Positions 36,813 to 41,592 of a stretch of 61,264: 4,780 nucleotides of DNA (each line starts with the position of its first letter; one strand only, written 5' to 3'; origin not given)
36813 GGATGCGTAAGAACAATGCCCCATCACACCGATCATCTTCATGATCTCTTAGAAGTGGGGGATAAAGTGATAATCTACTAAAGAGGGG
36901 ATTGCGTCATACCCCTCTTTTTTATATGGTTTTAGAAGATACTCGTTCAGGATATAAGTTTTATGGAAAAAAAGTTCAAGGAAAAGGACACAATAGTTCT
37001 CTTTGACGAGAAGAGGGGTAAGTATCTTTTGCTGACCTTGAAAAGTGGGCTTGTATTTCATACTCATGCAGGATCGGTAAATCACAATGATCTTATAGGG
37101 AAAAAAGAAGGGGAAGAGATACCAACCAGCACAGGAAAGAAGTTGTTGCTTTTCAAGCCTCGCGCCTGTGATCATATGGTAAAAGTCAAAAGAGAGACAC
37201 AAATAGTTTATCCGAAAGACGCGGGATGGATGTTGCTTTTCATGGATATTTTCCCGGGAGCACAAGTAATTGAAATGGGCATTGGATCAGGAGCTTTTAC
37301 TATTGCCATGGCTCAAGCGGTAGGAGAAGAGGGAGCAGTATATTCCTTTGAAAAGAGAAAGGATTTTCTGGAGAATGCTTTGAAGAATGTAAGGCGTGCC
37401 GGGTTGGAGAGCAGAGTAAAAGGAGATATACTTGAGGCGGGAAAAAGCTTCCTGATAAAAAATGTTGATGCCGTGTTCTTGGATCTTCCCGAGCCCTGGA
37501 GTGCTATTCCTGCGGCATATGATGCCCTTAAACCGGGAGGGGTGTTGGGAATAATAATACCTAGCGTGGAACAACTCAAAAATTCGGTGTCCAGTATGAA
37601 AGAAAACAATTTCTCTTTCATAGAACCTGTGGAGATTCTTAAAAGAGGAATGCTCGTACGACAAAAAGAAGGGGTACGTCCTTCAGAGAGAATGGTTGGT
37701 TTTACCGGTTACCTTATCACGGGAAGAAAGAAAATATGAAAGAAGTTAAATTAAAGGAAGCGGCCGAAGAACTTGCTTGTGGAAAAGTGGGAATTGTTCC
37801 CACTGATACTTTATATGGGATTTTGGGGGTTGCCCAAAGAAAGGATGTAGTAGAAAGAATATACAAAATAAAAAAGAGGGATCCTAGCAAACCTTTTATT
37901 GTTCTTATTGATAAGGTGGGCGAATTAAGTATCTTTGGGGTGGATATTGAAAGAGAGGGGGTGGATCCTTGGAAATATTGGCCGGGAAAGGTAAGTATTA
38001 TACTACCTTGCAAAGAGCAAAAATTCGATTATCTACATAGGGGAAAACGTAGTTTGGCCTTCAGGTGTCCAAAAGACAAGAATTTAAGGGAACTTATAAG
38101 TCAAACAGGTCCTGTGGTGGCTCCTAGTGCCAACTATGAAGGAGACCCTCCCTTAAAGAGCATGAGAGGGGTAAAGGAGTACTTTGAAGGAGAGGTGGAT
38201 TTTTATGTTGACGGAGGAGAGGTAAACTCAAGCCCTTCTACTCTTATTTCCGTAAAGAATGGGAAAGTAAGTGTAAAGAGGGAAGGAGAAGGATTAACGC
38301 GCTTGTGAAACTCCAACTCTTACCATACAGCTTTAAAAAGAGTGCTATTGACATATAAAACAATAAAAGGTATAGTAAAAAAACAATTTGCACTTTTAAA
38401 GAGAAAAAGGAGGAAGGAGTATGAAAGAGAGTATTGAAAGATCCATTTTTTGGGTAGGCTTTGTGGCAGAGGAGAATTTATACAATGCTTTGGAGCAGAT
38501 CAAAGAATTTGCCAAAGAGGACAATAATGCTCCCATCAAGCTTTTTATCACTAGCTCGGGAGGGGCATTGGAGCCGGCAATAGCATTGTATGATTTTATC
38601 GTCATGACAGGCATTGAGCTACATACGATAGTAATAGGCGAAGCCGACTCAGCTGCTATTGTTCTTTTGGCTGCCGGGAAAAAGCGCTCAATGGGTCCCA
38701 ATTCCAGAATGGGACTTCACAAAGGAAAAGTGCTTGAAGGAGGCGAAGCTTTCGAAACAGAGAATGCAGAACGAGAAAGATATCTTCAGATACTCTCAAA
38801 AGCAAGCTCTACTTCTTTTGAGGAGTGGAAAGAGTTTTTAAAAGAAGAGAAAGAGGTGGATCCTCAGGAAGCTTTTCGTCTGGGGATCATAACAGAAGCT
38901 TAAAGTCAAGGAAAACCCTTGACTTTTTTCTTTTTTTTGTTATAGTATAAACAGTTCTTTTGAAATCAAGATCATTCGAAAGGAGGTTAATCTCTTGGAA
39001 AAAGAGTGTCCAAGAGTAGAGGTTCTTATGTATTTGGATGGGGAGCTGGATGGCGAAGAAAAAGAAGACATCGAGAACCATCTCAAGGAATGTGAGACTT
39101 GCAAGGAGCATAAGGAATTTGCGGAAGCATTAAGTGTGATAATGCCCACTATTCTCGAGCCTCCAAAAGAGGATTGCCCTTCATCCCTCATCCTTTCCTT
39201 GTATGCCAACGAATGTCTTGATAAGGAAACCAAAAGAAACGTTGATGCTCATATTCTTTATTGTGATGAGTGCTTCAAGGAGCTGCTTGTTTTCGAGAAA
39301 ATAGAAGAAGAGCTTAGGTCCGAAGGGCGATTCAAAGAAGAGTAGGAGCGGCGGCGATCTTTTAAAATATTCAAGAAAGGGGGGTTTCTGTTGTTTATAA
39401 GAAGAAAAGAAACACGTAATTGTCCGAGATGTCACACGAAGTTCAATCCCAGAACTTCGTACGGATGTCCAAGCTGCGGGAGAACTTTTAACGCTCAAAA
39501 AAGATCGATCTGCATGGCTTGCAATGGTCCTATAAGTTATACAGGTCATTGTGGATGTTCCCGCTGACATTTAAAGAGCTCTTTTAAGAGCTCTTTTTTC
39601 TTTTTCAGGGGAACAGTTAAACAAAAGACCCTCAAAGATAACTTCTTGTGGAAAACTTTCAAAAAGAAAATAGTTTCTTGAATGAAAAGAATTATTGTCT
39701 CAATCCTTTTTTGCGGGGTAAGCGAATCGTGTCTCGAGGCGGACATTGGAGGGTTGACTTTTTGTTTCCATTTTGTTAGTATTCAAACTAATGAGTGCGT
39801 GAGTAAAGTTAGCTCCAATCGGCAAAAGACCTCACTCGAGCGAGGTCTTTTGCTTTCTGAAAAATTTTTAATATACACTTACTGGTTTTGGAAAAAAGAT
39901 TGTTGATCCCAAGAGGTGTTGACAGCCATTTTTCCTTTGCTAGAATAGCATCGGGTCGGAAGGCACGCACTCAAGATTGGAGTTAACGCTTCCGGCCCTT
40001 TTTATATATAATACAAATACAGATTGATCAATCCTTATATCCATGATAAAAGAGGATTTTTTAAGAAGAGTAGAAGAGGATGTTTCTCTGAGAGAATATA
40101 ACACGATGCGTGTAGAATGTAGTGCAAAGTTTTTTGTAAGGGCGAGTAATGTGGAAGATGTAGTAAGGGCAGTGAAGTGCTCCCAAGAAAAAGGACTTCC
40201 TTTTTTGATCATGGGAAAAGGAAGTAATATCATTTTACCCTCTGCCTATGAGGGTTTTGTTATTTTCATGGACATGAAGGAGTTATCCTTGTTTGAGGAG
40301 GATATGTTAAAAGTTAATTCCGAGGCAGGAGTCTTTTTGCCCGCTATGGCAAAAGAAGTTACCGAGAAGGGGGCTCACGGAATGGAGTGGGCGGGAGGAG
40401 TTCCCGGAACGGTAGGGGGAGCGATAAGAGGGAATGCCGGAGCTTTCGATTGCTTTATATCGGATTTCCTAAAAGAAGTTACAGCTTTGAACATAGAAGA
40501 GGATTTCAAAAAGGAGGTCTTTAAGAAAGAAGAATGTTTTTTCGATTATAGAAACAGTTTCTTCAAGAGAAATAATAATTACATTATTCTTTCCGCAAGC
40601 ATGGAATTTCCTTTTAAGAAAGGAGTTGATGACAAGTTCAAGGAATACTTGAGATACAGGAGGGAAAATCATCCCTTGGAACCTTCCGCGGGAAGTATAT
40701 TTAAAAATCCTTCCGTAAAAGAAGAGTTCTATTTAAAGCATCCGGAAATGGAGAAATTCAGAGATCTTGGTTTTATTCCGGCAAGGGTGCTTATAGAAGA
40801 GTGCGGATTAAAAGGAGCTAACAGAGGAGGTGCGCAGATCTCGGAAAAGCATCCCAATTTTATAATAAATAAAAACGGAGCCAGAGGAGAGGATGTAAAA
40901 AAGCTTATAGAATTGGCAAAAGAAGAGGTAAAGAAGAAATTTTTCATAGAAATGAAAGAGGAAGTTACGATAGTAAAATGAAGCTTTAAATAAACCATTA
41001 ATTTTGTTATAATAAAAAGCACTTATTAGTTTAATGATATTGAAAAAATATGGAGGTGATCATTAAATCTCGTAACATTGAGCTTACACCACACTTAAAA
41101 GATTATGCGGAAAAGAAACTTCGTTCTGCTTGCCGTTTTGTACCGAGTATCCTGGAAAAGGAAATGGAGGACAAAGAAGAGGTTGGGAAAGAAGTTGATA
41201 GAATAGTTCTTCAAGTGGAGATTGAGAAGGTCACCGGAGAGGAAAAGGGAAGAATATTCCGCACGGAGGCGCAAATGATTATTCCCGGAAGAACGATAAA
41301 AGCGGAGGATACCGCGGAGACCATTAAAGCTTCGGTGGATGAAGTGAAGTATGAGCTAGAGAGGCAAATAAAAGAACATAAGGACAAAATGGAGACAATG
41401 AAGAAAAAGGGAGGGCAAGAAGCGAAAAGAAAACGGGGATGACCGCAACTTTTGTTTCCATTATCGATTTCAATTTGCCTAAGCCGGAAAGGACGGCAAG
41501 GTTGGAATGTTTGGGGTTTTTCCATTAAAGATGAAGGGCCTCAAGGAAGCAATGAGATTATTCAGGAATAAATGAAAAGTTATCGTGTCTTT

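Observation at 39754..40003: Two tandem small RNAs with block-swapped complementarity upstream of murB-hpf-secA-secDF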

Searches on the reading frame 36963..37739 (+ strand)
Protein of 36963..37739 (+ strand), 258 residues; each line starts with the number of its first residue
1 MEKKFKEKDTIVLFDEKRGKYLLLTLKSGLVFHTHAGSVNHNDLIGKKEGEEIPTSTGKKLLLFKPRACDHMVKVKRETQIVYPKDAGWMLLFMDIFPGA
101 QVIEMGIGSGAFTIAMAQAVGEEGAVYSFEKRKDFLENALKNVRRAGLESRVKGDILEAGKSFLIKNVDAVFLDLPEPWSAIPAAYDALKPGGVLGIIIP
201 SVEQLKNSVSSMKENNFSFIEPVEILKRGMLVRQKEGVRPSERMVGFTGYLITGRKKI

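Call 11: search_protein_families(library=pfam, proteins=[window:36963-37739:+])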
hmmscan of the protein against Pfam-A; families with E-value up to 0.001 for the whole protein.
window:36963-37739:+ (258 aa): 11 families
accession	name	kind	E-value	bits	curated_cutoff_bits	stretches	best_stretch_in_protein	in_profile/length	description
PF08704.16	GCD14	-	1.4e-30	107.2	26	1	75-236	17-183/247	tRNA methyltransferase complex GCD14 subunit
PF01135.25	PCMT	-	4.1e-10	40.2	20.3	1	71-152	46-126/210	Protein-L-isoaspartate(D-aspartate) O-methyltransferase (PCMT)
PF14801.12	TrmI-like_N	-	6.2e-10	39.3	24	1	5-50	3-47/50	TrmI-like N-terminal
PF13847.12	Methyltransf_31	-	2.2e-09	37.6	27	1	98-216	3-129/145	Methyltransferase domain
PF13649.12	Methyltransf_25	-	1.3e-05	26.2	27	1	102-193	1-97/97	Methyltransferase domain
PF13578.12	Methyltransf_24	-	1.7e-05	26.1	26.3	1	103-195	1-100/105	Methyltransferase domain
PF01596.23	Methyltransf_3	-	2.6e-05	24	22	1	82-153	28-99/204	O-methyltransferase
PF08241.18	Methyltransf_11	-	0.00011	23.3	21.2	1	104-195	2-93/95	Methyltransferase domain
PF02390.23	Methyltransf_4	-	0.00015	21.8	24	0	102-179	5-84/173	Putative methyltransferase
PF01269.23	Fibrillarin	-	0.0003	20.5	27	1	94-229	67-201/227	Fibrillarin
PF21985.2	TR61B_FKBP-like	-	0.00074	19.7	27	0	22-58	19-55/55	TR61B FKBP-like domain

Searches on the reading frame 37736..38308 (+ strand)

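Call 11: search_protein_families(library=pfam, proteins=[window:37736-38308:+])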
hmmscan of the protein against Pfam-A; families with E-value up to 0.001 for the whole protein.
window:37736-38308:+ (190 aa): 1 family
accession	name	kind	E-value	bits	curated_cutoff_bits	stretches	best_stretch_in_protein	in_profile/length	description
PF01300.24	Sua5_yciO_yrdC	-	9.7e-39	133.1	25.1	1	13-184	3-178/178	Telomere recombination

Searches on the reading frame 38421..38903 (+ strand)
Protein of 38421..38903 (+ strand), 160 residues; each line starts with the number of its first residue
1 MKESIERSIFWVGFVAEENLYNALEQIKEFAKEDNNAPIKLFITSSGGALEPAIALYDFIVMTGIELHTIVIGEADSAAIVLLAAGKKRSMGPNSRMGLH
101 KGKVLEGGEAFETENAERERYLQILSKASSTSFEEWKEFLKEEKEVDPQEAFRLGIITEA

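Call 11: search_protein_families(library=pfam, proteins=[window:38421-38903:+])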
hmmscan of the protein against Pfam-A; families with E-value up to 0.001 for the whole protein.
window:38421-38903:+ (160 aa): 1 family
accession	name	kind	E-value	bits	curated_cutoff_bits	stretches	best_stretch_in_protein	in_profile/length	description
PF00574.28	CLP_protease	-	1.1e-19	71.5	20.2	1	6-158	16-176/182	Clp protease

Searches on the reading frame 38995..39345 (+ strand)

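Call 11: search_protein_families(library=pfam, proteins=[window:38995-39345:+])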
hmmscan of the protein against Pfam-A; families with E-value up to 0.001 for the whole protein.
window:38995-39345:+ (116 aa): 1 family
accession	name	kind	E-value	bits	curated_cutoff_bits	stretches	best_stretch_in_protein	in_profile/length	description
PF13490.11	zf-HC2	-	1e-14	54.7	22.2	2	13-36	11-34/35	Putative zinc-finger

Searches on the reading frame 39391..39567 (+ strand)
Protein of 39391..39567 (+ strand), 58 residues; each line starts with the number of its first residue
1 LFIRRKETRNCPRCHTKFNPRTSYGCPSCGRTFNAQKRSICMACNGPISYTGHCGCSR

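Call 11: search_protein_families(library=pfam, proteins=[window:39391-39567:+])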
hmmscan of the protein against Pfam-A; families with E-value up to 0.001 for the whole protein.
window:39391-39567:+ (58 aa): 3 families
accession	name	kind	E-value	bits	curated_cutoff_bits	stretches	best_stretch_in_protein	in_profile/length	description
PF07191.17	Zn_ribbon_6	-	0.00021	21.6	25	1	10-56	2-47/67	Double zinc ribbon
PF23475.1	zf-Tbcl_FmdE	-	0.00023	21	23.2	0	26-50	10-34/35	FmdE treble clef zinc finger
PF09723.15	Zn_ribbon_8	-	0.0004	20.8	34.4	0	24-46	6-34/41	Zinc ribbon domain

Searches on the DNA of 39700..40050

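Call 19: search_rna_families(source=window, start=39700, end=40050, threshold=evalue, max_evalue=10, show_alignments=3)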
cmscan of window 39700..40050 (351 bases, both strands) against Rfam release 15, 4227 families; matches with E-value up to 10: 9.
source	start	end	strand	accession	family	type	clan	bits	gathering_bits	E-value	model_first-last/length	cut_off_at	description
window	39792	39934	+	RF01770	rimP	Cis-reg; leader;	-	19.4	47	0.78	1-102/102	no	Gammaprotebacteria rimP leader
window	39826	39882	-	RF02844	RefA9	Gene; antisense;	-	17.1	49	3.8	1-64/64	no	Enterococcus sRNA A9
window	39820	39879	-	RF01859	Phe_leader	Cis-reg; leader;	-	16.7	55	2.8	1-125/125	no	Phenylalanine leader peptide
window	39752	39851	-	RF01696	Chlorobi-1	Gene; sRNA;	-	15.5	50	0.11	1-67/67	no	Chlorobi-1 RNA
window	39774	39851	+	RF01400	istR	Gene; antitoxin;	-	15.3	45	0.95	1-130/130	no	istR Hfq binding RNA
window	39822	39853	-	RF01024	mir-944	Gene; miRNA;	-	15.3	100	6.5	1-88/88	no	mir-944 microRNA precursor family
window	39741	39800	+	RF01613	ceN109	Gene; snRNA; snoRNA; CD-box;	-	14.6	52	1.8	1-67/67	no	Nematode snoRNA ceN109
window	39822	39853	-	RF03664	MIR6288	Gene; miRNA;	-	14.6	74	5.3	1-92/92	no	MIR6288 microRNA precursor family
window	39823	39852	+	RF03820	mir-5429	Gene; miRNA;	-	14.2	80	7.3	1-83/83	no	mir-5429 microRNA precursor family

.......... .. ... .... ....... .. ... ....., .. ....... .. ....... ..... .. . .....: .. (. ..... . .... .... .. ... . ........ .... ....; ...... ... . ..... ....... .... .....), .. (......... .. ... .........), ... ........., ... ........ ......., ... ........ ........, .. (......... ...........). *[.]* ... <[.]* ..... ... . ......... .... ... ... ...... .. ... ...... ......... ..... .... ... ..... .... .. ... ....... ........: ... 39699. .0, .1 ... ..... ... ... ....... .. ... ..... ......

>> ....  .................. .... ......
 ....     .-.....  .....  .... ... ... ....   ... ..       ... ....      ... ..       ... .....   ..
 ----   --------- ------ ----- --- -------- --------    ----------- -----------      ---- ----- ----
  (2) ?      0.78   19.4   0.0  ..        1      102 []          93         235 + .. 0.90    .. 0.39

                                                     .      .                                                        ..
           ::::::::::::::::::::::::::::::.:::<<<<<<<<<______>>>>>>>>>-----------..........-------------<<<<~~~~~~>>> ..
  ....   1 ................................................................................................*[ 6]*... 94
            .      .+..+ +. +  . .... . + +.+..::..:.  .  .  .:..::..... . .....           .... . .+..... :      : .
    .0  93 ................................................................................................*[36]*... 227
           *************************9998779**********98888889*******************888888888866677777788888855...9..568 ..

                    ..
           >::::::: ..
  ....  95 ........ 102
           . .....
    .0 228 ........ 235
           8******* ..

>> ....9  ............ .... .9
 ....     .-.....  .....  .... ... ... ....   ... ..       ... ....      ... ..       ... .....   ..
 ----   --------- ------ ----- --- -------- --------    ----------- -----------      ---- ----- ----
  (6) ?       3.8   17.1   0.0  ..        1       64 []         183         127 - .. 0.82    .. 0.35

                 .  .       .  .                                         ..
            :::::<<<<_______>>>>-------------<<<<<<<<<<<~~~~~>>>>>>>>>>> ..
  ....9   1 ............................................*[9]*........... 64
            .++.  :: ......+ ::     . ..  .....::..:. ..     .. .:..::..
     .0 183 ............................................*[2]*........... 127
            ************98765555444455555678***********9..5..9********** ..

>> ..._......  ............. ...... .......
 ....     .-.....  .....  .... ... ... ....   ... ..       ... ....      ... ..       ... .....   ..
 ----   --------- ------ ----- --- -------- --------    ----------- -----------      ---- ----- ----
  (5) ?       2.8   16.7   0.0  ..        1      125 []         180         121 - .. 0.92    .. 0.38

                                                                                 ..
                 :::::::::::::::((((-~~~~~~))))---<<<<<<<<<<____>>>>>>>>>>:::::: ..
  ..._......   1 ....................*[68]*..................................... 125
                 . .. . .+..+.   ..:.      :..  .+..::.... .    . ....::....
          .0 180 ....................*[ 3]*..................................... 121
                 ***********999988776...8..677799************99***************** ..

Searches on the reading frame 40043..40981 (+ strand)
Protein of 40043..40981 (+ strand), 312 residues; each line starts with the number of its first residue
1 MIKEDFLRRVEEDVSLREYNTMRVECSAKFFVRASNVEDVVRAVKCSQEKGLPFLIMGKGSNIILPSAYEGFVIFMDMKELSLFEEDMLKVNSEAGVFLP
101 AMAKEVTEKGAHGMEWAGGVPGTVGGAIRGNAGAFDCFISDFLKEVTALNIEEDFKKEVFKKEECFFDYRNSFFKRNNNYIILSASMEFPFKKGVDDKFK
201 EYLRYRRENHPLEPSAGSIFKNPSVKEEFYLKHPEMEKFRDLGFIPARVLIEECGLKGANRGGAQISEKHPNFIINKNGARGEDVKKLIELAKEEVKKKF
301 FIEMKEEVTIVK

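Call 11: search_protein_families(library=pfam, proteins=[window:40043-40981:+])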
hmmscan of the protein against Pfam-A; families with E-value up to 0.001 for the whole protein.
window:40043-40981:+ (312 aa): 2 families
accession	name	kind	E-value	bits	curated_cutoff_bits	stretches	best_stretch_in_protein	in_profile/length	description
PF02873.21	MurB_C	-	5.1e-28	97.6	27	1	195-311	2-99/99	UDP-N-acetylenolpyruvoylglucosamine reductase, C-terminal domain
PF01565.28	FAD_binding_4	-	9.1e-20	71.2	26.4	1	29-149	2-129/139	FAD binding domain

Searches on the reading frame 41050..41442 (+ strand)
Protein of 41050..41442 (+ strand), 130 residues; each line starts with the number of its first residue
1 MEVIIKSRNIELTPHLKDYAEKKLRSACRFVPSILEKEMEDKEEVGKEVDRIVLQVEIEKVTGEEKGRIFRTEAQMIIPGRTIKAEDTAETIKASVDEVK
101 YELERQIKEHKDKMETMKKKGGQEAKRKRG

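Call 11: search_protein_families(library=pfam, proteins=[window:41050-41442:+])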
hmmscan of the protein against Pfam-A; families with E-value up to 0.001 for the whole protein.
window:41050-41442:+ (130 aa): 1 family
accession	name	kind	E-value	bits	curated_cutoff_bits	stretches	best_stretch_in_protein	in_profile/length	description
PF02482.25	Ribosomal_S30AE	-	1.4e-14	55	23.7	1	3-114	1-87/88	Sigma 54 modulation protein / S30EA ribosomal protein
